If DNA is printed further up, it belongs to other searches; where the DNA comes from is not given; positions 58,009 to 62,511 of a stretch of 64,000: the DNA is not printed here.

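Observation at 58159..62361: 1400-aa FlgE: a hook protein carrying an insertion of roughly 1000 residues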

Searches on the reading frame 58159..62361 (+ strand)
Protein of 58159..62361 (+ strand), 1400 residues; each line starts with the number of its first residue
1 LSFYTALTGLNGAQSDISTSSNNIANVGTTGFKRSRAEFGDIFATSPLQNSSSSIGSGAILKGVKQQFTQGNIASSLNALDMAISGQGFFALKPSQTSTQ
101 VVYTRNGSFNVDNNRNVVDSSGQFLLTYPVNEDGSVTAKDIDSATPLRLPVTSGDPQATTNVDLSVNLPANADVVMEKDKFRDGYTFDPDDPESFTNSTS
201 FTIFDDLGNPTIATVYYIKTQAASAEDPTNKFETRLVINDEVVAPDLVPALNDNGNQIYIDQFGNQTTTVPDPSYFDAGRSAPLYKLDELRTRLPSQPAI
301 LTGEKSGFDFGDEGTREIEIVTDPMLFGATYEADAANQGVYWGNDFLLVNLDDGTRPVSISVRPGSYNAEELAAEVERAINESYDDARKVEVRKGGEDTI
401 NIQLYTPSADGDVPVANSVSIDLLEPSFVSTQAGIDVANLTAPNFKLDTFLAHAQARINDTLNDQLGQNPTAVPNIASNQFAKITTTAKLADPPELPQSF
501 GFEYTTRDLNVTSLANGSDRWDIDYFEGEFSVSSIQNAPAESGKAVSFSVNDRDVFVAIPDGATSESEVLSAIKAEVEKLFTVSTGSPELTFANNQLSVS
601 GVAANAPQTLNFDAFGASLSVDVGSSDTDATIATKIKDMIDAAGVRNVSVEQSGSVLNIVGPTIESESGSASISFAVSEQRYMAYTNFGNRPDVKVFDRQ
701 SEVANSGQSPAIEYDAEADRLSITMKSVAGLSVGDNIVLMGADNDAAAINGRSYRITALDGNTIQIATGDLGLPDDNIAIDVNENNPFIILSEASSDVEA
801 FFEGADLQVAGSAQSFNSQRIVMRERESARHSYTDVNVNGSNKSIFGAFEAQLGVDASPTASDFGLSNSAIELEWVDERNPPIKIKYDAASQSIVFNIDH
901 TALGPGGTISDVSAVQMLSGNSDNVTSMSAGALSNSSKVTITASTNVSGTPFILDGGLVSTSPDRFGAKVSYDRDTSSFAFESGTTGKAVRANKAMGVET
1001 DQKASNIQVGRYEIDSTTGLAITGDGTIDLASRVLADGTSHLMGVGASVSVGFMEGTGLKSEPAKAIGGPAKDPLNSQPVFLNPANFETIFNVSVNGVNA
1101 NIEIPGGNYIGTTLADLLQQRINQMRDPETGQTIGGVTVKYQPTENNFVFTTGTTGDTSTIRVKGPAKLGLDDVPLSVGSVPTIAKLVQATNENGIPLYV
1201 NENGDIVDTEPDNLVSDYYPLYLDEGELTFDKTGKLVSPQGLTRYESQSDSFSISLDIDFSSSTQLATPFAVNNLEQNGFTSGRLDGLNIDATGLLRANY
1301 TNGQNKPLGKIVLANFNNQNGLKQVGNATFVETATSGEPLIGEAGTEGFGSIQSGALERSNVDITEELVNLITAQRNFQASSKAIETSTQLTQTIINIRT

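Call 3: search_protein_families(library=pfam, proteins=[window:58159-62361:+], max_evalue=0.01)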
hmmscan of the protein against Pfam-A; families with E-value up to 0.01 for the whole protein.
window:58159-62361:+ (1400 aa): 4 families
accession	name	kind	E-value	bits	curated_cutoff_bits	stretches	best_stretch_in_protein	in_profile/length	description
PF07559.19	FlgE_D2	-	3.6e-18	66.9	22.7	2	181-269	10-91/142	Flagellar basal body protein FlaE D2 domain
PF06429.18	Flg_bbr_C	-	4.3e-17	61.8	23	1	1353-1398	1-46/46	Flagellar basal body rod FlgEFG protein C-terminal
PF22692.1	LlgE_F_G_D1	-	1.6e-11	44.6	27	1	83-127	1-43/64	Flagellar hook protein FlgE/F/G D1 domain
PF00460.25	Flg_bb_rod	-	5.1e-06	26.8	20.7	1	3-33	1-31/31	Flagella basal body rod protein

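Call 4: search_protein_families(library=ncbifam, proteins=[window:58159-62361:+], max_evalue=0.01)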
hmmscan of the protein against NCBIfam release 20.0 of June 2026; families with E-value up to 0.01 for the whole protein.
window:58159-62361:+ (1400 aa): 26 families (the best 25 are shown)
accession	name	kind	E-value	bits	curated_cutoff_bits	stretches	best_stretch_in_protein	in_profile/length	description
NF004240.1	PRK05682.1-4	equivalog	4.2e-118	395.5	472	2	1-244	1-236/443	flagellar hook protein FlgE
NF004238.1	PRK05682.1-1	equivalog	2.5e-114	382.7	400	2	1-236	1-217/414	flagellar hook protein FlgE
NF005286.1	PRK06803.1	equivalog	3.3e-90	303.1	467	2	1227-1397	226-400/402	flagellar hook protein FlgE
TIGR03506.1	FlgEFG_subfam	subfamily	6.5e-85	285.9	70.25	2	1-277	1-231/351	flagellar hook-basal body complex protein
NF004241.1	PRK05682.1-5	equivalog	2.6e-74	250.9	469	2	1251-1398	296-444/446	flagellar hook protein FlgE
NF004243.1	PRK05682.2-2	equivalog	6.2e-64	216.6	801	2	1222-1399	245-419/420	flagellar hook protein FlgE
NF004242.0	PRK05682.2-1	equivalog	3e-61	207.5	365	2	4-222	8-206/422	flagellar hook protein FlgE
NF009279.0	PRK12637.1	equivalog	3.9e-60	203.9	663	2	1255-1399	330-473/473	flagellar hook protein FlgE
TIGR02488.1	flgG_G_neg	equivalog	4.7e-55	186.9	252.75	2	3-125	2-134/259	flagellar basal-body rod protein FlgG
TIGR02489.1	flgE_epsilon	equivalog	3.4e-51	174.6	412.85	2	1220-1399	531-718/719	flagellar hook protein FlgE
NF009456.0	PRK12816.1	equivalog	3.8e-46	157.9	416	2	1305-1399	167-263/264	flagellar basal body rod protein FlgG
NF009278.1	PRK12636.1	equivalog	7.1e-46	156.8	350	2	1195-1399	91-262/263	flagellar basal body rod protein FlgG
TIGR02490.1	flgF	equivalog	3.5e-41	141.2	178.5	2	3-136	1-125/218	flagellar basal-body rod protein FlgF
NF040922.1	flgE_Caulobact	equivalog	1.8e-35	123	750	2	6-178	10-186/505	flagellar hook protein FlgE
NF004495.0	PRK05841.1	equivalog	1.2e-26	93.4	857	2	1227-1398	419-601/603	flagellar hook protein FlgE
TIGR01395.1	FlgC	equivalog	3.1e-08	34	102.1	1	1354-1398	91-135/137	flagellar basal body rod protein FlgC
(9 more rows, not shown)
